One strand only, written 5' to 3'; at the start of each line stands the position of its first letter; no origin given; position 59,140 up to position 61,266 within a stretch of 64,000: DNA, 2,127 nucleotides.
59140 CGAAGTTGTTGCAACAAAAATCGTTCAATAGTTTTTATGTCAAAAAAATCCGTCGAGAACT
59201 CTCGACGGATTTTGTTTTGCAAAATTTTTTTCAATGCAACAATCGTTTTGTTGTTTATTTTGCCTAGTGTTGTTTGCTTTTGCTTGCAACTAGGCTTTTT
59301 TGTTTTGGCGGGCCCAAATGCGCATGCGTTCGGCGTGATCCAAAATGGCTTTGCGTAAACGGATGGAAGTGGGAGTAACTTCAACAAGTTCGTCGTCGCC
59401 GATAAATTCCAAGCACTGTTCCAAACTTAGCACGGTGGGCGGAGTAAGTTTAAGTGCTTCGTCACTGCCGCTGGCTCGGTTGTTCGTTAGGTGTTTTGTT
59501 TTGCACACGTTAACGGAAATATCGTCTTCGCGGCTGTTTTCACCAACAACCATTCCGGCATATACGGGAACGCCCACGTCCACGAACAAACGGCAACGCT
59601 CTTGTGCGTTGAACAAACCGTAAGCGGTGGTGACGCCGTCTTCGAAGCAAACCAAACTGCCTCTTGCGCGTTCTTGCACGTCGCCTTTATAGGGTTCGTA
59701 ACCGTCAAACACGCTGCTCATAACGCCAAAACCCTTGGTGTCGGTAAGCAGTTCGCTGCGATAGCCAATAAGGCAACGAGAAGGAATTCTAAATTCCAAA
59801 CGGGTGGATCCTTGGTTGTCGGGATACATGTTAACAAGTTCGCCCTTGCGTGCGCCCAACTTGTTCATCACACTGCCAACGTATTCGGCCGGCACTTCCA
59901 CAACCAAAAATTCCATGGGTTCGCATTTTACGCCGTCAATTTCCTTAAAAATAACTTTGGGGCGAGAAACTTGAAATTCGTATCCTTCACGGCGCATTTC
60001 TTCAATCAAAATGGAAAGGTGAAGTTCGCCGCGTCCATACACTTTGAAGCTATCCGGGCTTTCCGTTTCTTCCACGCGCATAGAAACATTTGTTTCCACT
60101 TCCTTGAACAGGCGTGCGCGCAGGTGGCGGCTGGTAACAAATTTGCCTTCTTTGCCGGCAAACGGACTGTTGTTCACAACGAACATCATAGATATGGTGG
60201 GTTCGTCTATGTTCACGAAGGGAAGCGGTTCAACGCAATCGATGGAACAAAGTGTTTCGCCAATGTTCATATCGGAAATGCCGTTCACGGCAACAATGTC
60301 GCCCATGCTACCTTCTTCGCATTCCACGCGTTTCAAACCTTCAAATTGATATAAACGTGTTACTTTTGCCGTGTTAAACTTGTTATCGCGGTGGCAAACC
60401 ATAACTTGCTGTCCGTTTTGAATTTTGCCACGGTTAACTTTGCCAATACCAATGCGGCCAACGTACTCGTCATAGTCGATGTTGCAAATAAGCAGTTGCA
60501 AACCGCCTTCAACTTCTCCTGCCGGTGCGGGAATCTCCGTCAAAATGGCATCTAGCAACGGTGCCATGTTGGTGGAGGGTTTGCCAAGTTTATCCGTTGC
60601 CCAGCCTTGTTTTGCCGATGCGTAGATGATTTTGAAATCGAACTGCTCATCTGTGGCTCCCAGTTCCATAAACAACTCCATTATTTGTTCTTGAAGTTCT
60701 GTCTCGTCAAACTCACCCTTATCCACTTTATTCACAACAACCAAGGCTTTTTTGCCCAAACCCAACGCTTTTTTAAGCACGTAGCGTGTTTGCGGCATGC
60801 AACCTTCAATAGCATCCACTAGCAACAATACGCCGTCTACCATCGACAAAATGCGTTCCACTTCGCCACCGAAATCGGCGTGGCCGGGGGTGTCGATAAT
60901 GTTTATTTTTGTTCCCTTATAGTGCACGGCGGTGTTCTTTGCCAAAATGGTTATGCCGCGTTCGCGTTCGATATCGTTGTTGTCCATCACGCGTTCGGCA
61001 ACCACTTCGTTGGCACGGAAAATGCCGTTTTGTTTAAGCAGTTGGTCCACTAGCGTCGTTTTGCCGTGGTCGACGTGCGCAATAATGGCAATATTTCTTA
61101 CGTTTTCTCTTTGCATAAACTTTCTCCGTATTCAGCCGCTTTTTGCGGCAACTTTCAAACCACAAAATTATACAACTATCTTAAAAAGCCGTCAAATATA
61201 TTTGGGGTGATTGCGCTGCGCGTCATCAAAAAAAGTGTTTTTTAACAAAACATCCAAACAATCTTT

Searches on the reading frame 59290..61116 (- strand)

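Call 69: search_protein_families(library=pfam, proteins=[window:59290-61116:-], max_evalue=0.00001)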
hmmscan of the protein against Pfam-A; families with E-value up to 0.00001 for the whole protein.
window:59290-61116:- (608 aa): 6 families
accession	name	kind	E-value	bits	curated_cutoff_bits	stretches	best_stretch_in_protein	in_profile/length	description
PF00009.33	GTP_EFTU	-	4.1e-54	183.5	26.5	1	5-196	2-187/188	Elongation factor Tu GTP binding domain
PF21018.2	BipA_C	-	2.2e-45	153.4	23.8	1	485-593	1-109/110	TypA/BipA C-terminal domain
PF00679.30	EFG_C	-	1.6e-24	86.2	27.9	1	397-483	2-88/89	Elongation factor G C-terminus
PF03144.31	GTP_EFTU_D2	-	6.3e-12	46.2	30.3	1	220-290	1-73/73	Elongation factor Tu domain 2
PF22042.2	EF-G_D2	-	2.6e-08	34.3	27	1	209-291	5-83/84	Elongation factor G domain 2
PF01926.29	MMR_HSR1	-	1e-06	29.2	21.9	1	9-130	2-113/113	50S ribosome-binding GTPase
